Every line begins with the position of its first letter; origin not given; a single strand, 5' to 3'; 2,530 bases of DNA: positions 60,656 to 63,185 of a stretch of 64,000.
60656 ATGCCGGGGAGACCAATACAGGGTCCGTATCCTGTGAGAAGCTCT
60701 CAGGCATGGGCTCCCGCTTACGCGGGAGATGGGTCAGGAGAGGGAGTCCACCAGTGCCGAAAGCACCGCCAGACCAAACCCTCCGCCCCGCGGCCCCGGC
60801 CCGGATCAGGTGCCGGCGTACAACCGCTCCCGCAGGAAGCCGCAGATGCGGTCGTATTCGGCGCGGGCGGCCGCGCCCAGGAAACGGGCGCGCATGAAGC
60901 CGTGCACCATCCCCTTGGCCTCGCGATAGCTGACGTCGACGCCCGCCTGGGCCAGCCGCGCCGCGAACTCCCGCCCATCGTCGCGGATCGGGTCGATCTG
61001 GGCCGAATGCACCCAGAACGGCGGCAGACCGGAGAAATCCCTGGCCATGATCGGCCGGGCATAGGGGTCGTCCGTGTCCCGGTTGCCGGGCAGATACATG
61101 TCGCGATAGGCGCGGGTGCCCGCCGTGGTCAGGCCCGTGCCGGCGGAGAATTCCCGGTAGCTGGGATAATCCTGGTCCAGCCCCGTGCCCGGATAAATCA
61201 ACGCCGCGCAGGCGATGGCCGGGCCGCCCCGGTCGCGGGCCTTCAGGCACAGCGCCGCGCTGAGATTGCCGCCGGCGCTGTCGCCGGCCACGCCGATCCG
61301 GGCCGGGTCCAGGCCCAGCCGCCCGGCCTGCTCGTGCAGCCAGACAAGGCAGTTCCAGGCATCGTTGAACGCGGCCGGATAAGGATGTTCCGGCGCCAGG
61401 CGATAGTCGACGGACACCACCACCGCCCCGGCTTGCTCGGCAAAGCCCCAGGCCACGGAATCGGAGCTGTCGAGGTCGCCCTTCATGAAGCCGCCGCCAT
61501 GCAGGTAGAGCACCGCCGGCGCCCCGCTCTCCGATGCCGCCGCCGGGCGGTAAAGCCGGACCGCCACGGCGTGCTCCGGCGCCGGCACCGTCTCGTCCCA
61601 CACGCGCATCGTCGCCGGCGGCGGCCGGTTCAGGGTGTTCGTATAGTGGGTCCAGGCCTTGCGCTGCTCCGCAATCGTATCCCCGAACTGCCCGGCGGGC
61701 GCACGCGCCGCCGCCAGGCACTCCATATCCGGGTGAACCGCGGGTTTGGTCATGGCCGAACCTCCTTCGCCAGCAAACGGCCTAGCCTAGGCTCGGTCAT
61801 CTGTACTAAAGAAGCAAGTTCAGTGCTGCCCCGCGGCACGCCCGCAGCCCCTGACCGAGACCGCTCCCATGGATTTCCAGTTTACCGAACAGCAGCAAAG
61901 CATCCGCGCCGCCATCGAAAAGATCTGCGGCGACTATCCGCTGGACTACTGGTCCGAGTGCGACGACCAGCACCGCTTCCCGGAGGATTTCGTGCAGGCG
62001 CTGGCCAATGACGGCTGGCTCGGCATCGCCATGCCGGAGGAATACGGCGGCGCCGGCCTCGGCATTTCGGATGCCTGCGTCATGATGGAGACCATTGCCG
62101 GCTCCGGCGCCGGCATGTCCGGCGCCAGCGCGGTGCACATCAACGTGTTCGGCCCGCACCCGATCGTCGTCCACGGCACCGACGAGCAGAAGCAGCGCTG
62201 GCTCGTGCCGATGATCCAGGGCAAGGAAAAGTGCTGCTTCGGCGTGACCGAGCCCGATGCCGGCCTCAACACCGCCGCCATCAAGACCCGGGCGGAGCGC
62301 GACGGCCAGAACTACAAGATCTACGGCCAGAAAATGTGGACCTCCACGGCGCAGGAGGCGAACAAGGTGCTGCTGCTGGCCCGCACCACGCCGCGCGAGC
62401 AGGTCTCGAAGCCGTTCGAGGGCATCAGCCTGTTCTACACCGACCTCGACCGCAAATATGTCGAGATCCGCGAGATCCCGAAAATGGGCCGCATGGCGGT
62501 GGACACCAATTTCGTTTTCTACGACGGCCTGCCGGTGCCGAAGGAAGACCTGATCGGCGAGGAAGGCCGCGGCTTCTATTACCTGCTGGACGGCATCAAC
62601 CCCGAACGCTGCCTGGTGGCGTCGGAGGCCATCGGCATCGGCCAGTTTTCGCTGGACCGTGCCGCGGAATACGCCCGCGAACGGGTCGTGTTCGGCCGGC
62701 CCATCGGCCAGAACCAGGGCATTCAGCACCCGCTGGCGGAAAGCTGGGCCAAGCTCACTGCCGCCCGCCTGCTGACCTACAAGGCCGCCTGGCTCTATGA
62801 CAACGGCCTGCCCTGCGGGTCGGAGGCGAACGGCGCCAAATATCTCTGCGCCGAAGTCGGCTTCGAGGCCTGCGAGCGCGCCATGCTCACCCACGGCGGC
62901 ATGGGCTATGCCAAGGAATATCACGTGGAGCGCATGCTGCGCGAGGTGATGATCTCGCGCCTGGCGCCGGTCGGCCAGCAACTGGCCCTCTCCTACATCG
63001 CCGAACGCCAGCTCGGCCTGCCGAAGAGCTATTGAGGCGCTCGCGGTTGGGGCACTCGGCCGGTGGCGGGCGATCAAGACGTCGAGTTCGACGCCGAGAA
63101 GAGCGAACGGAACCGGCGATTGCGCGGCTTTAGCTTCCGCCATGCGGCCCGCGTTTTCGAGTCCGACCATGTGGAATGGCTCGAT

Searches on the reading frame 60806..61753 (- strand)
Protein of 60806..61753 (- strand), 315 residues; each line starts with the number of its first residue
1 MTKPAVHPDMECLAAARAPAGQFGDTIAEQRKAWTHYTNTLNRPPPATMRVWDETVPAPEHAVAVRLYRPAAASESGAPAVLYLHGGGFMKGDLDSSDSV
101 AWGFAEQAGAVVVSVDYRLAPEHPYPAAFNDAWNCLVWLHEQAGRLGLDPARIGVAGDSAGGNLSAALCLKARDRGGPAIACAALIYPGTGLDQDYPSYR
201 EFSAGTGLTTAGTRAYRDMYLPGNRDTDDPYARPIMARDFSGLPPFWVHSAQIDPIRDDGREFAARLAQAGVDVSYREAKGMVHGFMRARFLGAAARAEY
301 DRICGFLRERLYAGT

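Call 9: search_protein_families(library=pfam, proteins=[window:60806-61753:-], max_evalue=0.001)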
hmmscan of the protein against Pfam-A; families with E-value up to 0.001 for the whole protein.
window:60806-61753:- (315 aa): 3 families
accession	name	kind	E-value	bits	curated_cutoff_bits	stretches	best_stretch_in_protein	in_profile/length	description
PF07859.19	Abhydrolase_3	-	4.5e-73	245.9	25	1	81-287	1-209/210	alpha/beta hydrolase fold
PF20434.5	BD-FAE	-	1.1e-20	74.5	26.8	1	67-175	3-113/215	BD-FAE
PF00135.34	COesterase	-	4.1e-11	42.9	27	1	28-173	46-205/515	Carboxylesterase family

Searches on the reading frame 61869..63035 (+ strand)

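Call 9: search_protein_families(library=pfam, proteins=[window:61869-63035:+], max_evalue=0.001)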
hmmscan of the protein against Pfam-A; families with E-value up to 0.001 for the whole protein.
window:61869-63035:+ (388 aa): 4 families
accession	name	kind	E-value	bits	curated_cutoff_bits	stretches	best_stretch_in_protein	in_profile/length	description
PF00441.29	Acyl-CoA_dh_1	-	1.3e-38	132.9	22.4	1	233-366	1-134/150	Acyl-CoA dehydrogenase, C-terminal domain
PF02771.21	Acyl-CoA_dh_N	-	4.9e-29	101.4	22.9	1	6-119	1-113/113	Acyl-CoA dehydrogenase, N-terminal domain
PF02770.24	Acyl-CoA_dh_M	-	1.4e-16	60.9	33.3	1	123-217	1-93/97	Acyl-CoA dehydrogenase, middle domain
PF08028.16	Acyl-CoA_dh_2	-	1e-14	55.4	22.7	1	250-362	3-125/134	Acyl-CoA dehydrogenase, C-terminal domain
